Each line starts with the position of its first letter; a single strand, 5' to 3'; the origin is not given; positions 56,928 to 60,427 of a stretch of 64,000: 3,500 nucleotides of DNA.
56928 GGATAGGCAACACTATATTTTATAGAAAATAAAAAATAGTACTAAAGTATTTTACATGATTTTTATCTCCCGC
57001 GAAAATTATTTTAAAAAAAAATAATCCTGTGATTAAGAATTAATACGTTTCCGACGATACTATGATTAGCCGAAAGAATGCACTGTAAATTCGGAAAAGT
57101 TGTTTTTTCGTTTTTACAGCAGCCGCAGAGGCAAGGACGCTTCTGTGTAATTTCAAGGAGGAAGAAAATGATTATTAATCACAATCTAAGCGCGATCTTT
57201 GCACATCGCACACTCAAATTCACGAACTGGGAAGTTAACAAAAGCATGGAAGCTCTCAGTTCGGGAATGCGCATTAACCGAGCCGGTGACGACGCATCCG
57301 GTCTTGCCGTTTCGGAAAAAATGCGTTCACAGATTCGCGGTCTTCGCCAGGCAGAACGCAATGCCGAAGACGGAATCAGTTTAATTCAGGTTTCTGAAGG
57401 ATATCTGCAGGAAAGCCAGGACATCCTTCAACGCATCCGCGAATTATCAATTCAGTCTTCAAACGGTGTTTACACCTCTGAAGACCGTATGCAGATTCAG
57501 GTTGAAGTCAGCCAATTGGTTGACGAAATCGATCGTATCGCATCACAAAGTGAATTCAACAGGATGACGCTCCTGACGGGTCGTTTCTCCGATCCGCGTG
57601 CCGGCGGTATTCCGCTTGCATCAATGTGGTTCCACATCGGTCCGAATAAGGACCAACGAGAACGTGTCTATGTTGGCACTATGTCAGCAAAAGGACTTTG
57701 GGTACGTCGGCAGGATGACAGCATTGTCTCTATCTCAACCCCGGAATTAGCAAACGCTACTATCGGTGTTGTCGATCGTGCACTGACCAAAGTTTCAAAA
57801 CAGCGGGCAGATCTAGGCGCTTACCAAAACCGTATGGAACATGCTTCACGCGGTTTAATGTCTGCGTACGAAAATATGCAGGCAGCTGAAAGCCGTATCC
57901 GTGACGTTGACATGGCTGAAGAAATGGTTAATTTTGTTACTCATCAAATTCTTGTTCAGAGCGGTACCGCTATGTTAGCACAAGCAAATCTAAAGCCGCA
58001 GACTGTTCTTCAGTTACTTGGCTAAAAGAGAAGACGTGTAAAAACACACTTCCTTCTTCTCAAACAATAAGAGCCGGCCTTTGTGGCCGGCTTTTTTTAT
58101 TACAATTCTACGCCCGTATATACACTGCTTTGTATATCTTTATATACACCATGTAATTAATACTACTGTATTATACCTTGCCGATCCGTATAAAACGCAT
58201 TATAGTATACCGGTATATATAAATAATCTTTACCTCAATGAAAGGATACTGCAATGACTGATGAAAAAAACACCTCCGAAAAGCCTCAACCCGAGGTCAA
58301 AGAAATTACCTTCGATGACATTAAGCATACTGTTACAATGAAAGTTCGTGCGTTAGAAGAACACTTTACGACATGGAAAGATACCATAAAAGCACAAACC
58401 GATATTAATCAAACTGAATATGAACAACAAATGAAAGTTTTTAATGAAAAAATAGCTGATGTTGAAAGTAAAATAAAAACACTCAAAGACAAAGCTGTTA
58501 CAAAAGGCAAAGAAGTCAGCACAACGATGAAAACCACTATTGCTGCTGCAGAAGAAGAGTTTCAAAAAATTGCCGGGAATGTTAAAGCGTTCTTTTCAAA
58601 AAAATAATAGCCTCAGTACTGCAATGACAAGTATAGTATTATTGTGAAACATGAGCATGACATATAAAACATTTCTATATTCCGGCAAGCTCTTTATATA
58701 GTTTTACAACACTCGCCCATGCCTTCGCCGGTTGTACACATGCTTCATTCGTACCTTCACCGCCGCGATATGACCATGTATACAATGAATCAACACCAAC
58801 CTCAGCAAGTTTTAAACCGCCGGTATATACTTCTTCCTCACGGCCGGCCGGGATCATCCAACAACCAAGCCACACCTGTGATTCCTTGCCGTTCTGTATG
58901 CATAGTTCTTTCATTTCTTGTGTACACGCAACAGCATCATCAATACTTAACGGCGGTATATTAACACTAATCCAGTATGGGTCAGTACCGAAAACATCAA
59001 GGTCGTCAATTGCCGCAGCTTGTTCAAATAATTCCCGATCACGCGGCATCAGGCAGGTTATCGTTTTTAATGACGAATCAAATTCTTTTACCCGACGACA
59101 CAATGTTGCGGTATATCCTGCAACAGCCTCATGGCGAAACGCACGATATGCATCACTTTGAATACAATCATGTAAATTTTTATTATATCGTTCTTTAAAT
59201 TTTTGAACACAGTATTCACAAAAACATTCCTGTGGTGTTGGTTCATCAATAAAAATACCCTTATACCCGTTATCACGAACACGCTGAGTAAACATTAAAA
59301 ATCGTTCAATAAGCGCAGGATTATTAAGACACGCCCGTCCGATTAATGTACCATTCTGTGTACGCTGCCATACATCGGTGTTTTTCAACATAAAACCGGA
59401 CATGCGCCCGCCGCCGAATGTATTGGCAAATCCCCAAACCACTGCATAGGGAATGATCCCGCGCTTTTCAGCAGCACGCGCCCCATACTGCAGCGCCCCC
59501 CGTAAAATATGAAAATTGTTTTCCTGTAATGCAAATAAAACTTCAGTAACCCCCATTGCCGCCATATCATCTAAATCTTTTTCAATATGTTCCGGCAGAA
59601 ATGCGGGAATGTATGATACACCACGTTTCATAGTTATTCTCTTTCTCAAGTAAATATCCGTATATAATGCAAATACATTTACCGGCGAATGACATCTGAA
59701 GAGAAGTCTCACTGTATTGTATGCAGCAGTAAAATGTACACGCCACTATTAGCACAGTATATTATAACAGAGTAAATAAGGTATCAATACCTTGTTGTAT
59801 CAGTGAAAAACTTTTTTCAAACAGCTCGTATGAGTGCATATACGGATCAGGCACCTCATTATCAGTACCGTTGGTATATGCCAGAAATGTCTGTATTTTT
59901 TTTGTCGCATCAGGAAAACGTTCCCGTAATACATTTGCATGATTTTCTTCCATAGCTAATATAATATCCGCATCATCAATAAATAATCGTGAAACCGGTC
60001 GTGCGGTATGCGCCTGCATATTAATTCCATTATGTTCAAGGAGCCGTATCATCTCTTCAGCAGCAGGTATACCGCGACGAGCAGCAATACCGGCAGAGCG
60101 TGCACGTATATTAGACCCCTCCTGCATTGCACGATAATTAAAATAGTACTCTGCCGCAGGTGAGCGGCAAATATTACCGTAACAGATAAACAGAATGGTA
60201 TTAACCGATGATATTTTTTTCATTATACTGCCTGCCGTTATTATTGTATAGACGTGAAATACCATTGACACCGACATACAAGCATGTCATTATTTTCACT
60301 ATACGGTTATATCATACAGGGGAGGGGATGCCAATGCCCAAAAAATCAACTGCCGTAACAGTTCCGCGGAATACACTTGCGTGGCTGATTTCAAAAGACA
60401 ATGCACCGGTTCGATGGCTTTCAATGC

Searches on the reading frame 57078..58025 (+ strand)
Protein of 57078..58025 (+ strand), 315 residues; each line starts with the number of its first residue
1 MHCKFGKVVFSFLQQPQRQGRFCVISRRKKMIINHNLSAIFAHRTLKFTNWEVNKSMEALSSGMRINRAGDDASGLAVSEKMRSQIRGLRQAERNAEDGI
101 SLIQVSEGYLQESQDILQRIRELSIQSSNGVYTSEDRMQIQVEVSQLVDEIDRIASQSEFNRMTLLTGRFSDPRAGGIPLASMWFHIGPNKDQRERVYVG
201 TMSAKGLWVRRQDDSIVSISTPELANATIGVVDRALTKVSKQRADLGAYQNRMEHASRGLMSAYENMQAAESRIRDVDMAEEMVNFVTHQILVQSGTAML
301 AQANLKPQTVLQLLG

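Call 35: search_protein_families(library=pfam, proteins=[window:57078-58025:+], max_evalue=0.001)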
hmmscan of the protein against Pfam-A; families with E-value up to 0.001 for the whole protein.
window:57078-58025:+ (315 aa): 2 families
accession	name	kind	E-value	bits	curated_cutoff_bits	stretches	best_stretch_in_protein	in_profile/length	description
PF00669.25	Flagellin_N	-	1e-40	139.5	26.6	1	33-169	1-137/139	Bacterial flagellin N-terminal helical region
PF00700.27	Flagellin_C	-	7.2e-28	97.2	23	1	230-314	2-86/86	Bacterial flagellin C-terminal helical region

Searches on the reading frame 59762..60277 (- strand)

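Call 35: search_protein_families(library=pfam, proteins=[window:59762-60277:-], max_evalue=0.001)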
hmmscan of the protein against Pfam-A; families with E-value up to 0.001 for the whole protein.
window:59762-60277:- (171 aa): 1 family
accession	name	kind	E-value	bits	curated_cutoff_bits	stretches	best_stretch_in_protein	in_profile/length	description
PF01451.26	LMWPc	-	8.4e-33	114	23.2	1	28-167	1-143/144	Low molecular weight phosphotyrosine protein phosphatase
